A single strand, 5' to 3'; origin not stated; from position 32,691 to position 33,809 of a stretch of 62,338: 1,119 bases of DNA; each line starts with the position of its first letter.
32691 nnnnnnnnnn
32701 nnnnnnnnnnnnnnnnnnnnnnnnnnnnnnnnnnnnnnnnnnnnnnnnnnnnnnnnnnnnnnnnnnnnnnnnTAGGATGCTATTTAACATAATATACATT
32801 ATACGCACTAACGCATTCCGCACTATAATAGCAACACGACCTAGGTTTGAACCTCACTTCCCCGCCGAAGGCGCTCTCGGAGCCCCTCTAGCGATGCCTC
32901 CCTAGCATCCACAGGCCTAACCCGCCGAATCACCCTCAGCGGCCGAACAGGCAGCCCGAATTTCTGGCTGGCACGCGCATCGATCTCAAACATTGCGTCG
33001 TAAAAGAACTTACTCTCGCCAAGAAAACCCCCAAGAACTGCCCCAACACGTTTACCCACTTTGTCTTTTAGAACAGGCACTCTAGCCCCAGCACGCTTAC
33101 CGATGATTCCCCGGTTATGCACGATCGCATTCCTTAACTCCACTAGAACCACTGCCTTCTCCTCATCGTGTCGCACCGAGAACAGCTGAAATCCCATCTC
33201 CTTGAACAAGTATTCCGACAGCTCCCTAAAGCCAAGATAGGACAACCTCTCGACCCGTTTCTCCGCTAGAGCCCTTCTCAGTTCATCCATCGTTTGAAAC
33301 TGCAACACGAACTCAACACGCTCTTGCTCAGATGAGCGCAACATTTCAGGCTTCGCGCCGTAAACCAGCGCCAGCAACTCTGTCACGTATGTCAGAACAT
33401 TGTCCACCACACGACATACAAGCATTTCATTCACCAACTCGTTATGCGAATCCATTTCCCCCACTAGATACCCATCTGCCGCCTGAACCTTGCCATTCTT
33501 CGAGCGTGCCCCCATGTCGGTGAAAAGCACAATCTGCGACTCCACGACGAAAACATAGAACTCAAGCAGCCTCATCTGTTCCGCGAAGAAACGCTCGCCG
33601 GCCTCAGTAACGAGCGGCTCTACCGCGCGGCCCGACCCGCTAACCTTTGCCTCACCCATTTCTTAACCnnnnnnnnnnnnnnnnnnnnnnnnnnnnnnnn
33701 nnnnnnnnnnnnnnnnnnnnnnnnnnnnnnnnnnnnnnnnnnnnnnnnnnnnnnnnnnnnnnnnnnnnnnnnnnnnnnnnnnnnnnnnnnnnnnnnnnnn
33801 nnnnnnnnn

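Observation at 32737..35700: Low-GC 3-kb insertion with a HEPN (Rx4H) protein, an AbiC-like two-TM protein and an unassignable 282-aa protein: candidate uncharacterised anti-phage operon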

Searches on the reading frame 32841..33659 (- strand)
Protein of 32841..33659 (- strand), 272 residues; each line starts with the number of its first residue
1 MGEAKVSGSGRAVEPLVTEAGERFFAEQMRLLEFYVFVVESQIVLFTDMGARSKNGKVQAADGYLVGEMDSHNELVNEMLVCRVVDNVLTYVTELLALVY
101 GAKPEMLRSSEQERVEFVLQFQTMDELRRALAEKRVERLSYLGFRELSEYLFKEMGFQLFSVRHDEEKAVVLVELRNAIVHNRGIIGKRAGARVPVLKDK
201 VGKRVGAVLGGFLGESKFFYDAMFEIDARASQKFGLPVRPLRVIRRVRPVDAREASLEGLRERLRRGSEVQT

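Call 3: search_protein_families(library=pfam, proteins=[window:32841-33659:-], max_evalue=1)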
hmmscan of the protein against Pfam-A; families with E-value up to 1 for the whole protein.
window:32841-33659:- (272 aa): 1 family
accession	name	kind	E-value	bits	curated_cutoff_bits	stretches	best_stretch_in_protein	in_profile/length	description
PF25212.1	HVO_A0114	-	0.16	12.2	27.6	1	113-140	2-29/84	HVO_A0114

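Call 4: search_protein_families(library=padloc, proteins=[window:32841-33659:-], max_evalue=1)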
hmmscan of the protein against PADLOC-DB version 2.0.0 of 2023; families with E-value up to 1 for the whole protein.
window:32841-33659:- (272 aa): 1 family
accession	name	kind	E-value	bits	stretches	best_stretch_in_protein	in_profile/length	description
PDLC03820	RTasHEPN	-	0.022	12.9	1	166-189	74-97/148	DRT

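Call 5: search_protein_families(library=ncbifam, proteins=[window:32841-33659:-], max_evalue=1)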
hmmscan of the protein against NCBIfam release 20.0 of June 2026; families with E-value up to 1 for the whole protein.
window:32841-33659:- (272 aa): 0 families

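Call 6: find_homologous_proteins(query=window:32841-33659:-)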
Query window:32841-33659:- (272 aa): 15 proteins with E <= 0.001 among 2791 candidates.
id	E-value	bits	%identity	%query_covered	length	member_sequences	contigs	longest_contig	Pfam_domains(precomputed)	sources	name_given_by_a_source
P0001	1.1e-167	574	100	100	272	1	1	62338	-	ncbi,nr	ncbi:MAG: hypothetical protein HY322_02205 [Betaproteobacteria bacterium]|nr:hypothetical protein [B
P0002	2.8e-55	206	47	85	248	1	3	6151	-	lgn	-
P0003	5.6e-54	202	47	83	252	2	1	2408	-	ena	-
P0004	7.0e-53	198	47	85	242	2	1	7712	-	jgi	jgi:hypothetical protein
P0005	2.6e-51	193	46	83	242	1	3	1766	-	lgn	-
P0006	2.9e-49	186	45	85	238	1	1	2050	-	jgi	jgi:hypothetical protein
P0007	7.7e-48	181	44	84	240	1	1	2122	-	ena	-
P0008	3.7e-46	176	41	83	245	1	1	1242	-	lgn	-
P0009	2.3e-38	150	47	61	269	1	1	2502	-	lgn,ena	-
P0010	8.7e-38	149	40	89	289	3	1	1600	-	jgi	jgi:hypothetical protein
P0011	3.2e-32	130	46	61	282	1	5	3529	-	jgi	jgi:hypothetical protein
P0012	1.0e-28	119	36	83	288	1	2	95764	-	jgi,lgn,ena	jgi:hypothetical protein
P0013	3.9e-28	117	49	47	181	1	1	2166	-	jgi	jgi:hypothetical protein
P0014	1.8e-17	82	33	90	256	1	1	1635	-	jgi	jgi:hypothetical protein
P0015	2.0e-12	65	30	63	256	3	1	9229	-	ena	-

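Call 10: find_encoding_contigs(protein=P0012, flank=8000, max_places=3)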
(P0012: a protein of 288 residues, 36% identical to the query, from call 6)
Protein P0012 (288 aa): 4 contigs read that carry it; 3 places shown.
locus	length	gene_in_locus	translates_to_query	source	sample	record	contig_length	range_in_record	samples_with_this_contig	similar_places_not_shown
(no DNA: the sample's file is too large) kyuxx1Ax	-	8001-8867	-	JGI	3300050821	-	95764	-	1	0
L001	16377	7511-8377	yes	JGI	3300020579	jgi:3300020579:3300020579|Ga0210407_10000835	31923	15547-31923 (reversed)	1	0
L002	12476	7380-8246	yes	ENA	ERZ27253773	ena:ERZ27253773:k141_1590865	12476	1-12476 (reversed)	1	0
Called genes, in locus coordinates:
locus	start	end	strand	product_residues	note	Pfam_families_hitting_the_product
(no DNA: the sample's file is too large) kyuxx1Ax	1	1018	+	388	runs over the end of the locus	PF01757:Acyl_transf_3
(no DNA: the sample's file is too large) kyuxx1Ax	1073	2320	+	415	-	PF05222:AlaDh_PNT_N, PF01262:AlaDh_PNT_C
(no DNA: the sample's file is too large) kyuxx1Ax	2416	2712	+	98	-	PF12769:PNTB_4TM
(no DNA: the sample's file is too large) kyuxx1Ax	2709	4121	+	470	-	PF02233:PNTB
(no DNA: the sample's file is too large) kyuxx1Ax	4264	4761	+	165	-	-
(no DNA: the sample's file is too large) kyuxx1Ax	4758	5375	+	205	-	PF25842:NfeD_TM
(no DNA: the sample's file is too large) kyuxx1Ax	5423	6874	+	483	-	PF01145:Band_7, PF15975:Flot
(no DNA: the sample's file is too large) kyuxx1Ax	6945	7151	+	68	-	-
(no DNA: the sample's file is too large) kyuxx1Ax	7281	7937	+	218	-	PF04012:PspA_IM30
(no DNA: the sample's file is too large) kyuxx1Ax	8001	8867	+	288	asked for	-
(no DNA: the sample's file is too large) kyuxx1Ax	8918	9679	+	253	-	PF01987:AIM24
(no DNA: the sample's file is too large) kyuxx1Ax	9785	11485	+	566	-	PF02129:Peptidase_S15, PF12697:Abhydrolase_6 (weak), PF00326:Peptidase_S9 (faint), PF01738:DLH (faint), PF12146:Hydrolase_4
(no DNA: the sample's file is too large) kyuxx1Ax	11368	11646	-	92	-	-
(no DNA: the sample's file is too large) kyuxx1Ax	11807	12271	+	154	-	PF20393:Pro_CA_2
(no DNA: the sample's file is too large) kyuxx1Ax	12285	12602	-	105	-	PF02641:DUF190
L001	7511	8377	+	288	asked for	-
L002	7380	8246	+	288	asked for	-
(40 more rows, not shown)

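Call 11: find_encoding_contigs(protein=P0004, flank=8000, max_places=3)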
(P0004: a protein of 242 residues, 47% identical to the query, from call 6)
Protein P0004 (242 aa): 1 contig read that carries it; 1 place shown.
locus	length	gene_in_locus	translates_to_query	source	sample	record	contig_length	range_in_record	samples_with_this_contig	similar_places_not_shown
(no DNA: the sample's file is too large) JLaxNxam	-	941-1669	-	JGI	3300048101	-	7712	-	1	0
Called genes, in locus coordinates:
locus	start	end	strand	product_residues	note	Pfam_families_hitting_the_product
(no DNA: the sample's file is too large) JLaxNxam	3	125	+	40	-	?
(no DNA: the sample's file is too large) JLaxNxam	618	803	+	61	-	-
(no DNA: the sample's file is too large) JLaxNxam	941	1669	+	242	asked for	-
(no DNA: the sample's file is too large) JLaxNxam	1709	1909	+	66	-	-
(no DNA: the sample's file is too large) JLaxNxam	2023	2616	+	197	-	-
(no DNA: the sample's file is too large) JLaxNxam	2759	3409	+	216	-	-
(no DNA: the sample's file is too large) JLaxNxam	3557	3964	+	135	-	-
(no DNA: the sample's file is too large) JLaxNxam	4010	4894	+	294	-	-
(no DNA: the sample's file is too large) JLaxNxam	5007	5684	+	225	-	-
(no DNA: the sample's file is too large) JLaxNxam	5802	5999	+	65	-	PF13280:WYL (weak)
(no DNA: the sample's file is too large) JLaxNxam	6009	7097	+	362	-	PF06559:DCD_N (weak), PF22769:DCD, PF00692:dUTPase (faint)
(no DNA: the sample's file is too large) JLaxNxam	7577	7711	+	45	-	?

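Call 13: find_encoding_contigs(protein=P0002, flank=8000, max_places=3)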
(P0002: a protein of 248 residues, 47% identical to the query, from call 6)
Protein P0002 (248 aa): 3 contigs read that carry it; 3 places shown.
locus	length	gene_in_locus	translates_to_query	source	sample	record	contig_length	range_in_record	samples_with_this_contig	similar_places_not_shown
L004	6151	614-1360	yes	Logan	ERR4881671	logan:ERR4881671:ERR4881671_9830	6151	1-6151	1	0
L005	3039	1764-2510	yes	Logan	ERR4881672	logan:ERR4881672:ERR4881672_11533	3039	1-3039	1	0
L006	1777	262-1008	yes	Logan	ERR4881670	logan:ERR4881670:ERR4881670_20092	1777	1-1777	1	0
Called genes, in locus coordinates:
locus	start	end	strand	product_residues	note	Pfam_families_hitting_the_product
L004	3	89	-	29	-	?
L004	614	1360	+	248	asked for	-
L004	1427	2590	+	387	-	-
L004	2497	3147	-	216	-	-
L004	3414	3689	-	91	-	-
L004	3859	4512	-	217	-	-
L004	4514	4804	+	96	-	PF02796:HTH_7 (weak), PF13384:HTH_23 (weak)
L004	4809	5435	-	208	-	-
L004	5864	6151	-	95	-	?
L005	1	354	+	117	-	?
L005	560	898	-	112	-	-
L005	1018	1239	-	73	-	PF01967:MoaC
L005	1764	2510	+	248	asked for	-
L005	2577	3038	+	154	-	?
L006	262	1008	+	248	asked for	-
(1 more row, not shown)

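Call 23: search_protein_families(library=pfam, alignment_id=A2, max_evalue=0.1)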
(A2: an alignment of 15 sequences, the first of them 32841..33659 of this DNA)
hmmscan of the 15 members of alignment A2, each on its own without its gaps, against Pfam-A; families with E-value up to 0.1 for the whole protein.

A. member 1, window:32841-33659:- (272 aa): 0 families

B. families by the number of members that match (of 15 scanned): 4 families
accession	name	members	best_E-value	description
PF21961.1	AppA_4HB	1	0.03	AppA, four helix bundle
PF18730.6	HEPN_Cthe2314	1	0.056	Cthe_2314-like HEPN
PF05633.16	ROH1-like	1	0.074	Protein ROH1-like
PF25212.1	HVO_A0114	1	0.096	HVO_A0114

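Call 35: predict_structure(alignment_id=A2)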
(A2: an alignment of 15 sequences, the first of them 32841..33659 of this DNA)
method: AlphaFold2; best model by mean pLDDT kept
length: 272 residues; sequences in the alignment: 15
mean_pLDDT: 83.4   pTM: 0.78
mean pLDDT of the five models: 83.4, 81.0, 80.8, 80.9, 80.1
residues with pLDDT >= 90: 157; 70-90: 57; 50-70: 40; < 50: 18
segments of 3 or more residues with pLDDT < 50: 1-7, 245-249, 268-272
pLDDT, mean of each block of 10 residues (from residue 1): 45 83 94 89 79 64 74 89 96 96 82 86 93 91 91 94 95 94 94 95 86 91 96 96 57 56 58 33
secondary structure, 60 per line:
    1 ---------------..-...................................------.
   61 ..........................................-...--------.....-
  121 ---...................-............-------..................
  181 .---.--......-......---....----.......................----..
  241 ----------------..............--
elements in order: H19-53 H60-102 H115-119 H124-142 H144-155 H163-181 H188-193 H195-200 H212-234 H257-270

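Call 36: search_protein_representatives(alignment_id=A2)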
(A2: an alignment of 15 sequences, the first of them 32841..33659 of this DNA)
Query: 15 sequences, 256 profile positions. Proteins with E-value up to 0.001 (for the whole library): 4534; up to 1e-10: 1909; up to 1e-30: 783. The best 150 are listed.
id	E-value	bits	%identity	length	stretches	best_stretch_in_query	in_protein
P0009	1.0e-93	330.0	-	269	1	11-255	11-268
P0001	1.0e-92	326.7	-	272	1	4-249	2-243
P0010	1.7e-91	322.7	-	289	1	2-254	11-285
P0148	4.5e-88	311.5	-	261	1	3-249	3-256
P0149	5.4e-85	301.4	-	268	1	3-254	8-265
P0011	1.0e-84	300.5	-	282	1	14-248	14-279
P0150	3.6e-79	282.3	-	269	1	4-249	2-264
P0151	8.0e-74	264.8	-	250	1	14-243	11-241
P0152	7.3e-73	261.7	-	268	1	14-246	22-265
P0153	2.7e-72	259.8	-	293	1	48-245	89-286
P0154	3.2e-72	259.6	-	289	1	15-246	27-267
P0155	8.9e-72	258.1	-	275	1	3-252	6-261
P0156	1.1e-71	257.8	-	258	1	15-246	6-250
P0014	3.1e-71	256.3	-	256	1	14-255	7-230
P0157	3.9e-71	256.0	-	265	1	5-254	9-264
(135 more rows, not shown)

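Call 41: fold_search(model_id=the predicted structure, library=pdb)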
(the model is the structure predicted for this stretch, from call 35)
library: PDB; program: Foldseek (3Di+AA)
matches with E <= 10: 216; with E <= 0.001: 0
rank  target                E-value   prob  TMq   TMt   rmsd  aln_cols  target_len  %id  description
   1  6otw_B                3.8e-01  0.13  0.16  0.22  14.9       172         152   17  Crystallographic Structure of (HbII-HbIII)-O2 from Lucina pectinata at pH 5.0 (released 2020-04-01)
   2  8oyx_B                5.4e-01  0.21  0.21  0.24  14.7       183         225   15  De novo designed soluble GPCR-like fold GLF_18 (released 2023-10-18)
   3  8oyy_A                1.0e+00  0.08  0.18  0.20  21.1       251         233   14  De novo designed soluble GPCR-like fold GLF_32 (released 2023-10-18)
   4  3pt7_B                1.2e+00  0.07  0.16  0.21  15.4       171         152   15  Structure of HbII-III-Oxy from Lucina pectinata at pH 5.0 (released 2011-12-07)
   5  6m6z_A                1.4e+00  0.06  0.15  0.19  18.4       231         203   11  A de novo designed transmembrane nanopore, TMH4C4 (released 2020-06-24)
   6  7sb2_A                1.4e+00  0.08  0.17  0.16  19.2       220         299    8  Structure of the periplasmic domain of GldM from Capnocytophaga canimorsus (released 2022-03-23)
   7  3g6b_A                1.4e+00  0.05  0.14  0.17  37.0       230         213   16  Crystal structure of a Soluble Chemoreceptor from Thermotoga maritima Asn217Ile mutant (released 2009-07-28)
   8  7rky_R                1.5e+00  0.06  0.16  0.17  17.8       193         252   14  Binding mode of US27-Gi-scFv16 in OCL-state (released 2022-01-26)
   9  8oyy_B                1.6e+00  0.08  0.19  0.21  20.5       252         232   12  De novo designed soluble GPCR-like fold GLF_32 (released 2023-10-18)
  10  6djl_C                1.8e+00  0.06  0.17  0.19  23.3       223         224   12  Crystal structure of the Rab11 GEF SH3BP5 bound to nucleotide free Rab11A (released 2018-09-26)
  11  3g67_A                1.8e+00  0.04  0.14  0.17  40.6       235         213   15  Crystal Structure of a Soluble Chemoreceptor from Thermotoga maritima (released 2009-07-28)
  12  6ixf_A                1.9e+00  0.06  0.16  0.19  22.2       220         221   14  Crystal structure of SeMet apo SH3BP5 (P41) (released 2019-03-20)
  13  3qbv_D                2.0e+00  0.06  0.15  0.15  18.8       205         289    7  Structure of designed orthogonal interaction between CDC42 and nucleotide exchange domains of intersectin (released 2012-02-08)
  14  3pt8_B                2.0e+00  0.05  0.15  0.20  15.4       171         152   15  Structure of HbII-III-CN from Lucina pectinata at pH 5.0 (released 2011-12-07)
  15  5cwf_C                2.0e+00  0.05  0.14  0.18  18.8       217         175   15  Crystal structure of de novo designed helical repeat protein DHR8 (released 2015-12-16)
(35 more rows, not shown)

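Call 50: search_protein_families(library=pfam, alignment_id=A5, max_evalue=0.01)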
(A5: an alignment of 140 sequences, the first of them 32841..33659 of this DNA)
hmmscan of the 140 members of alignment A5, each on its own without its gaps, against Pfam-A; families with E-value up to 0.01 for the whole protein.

A. member 1, window:32841-33659:- (272 aa): 0 families

B. families by the number of members that match (of 140 scanned): 8 families
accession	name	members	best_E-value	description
PF23129.1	DotZ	1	0.00022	DotZ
PF05066.19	HARE-HTH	1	0.00064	HB1, ASXL, restriction endonuclease HTH domain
PF20282.3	CTD6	1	0.0047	C-terminal domain 6 of the ABC-three component (ABC-3C) systems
PF04424.19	MINDY_DUB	1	0.0079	MINDY deubiquitinase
PF19556.4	PRTRC_E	1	0.0081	PRTRC system protein E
PF19916.4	VMAP-M0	1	0.0083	vWA-MoxR associated protein middle region 0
PF09034.15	TRADD_N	1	0.0098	TRADD, N-terminal domain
PF11691.13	DUF3288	1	0.0099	Protein of unknown function (DUF3288)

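Call 53: search_solved_structures(query=A5, max_evalue=10)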
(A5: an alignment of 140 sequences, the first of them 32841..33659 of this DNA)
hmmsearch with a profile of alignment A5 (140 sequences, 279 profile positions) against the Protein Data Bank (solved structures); distinct sequences matched with E-value up to 10: 0.

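Call 55: search_protein_families(library=padloc, alignment_id=A5, max_evalue=0.1)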
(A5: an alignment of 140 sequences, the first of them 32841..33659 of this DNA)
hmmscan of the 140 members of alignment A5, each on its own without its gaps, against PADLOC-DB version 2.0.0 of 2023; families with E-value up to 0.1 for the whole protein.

A. member 1, window:32841-33659:- (272 aa): 1 family
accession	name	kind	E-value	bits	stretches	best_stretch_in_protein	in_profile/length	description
PDLC03820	RTasHEPN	-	0.022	12.9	1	166-189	74-97/148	DRT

B. families by the number of members that match (of 140 scanned): 29 families (the first 25 are shown)
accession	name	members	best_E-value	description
PDLC03820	RTasHEPN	27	6.5e-06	DRT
PDLC03836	DzbB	5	0.015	-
PDLC03388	MTase_II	4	0.00073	Type II methyltransferase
PDLC01814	CARF1--CARF_HEPN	4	0.0029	-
PDLC01509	Csx1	3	9.7e-05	CAS-III; associated_signaling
PDLC02435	AgaR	3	0.00059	-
PDLC00951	Cas5b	2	0.012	"CRISPR-associated protein Cas5, subtype I-B/HMARI"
PDLC02360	PrrC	1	0.00032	PrrC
PDLC01457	WYL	1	0.0015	"CAS-I,CAS-II,CAS-III,CAS-IV,CAS-V,CAS-VI; associated_signaling"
PDLC04592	PDC-M34B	1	0.0024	-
PDLC04567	PDC-M30A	1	0.0037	-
PDLC02631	DrmD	1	0.0041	DrmD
PDLC00519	JetC1|JetC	1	0.0059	DUF3584 domain; MukB-like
PDLC01468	Cas13b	1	0.0083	CAS-VI-B; effector__SPE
PDLC01180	Csn2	1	0.0087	Csn2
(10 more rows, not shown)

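Call 57: search_protein_families(library=pfam, proteins=[L004:1427-2590:+], max_evalue=10)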
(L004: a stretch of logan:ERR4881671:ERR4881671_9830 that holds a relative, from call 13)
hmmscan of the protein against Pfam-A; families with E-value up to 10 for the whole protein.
L004:1427-2590:+ (387 aa): 0 families
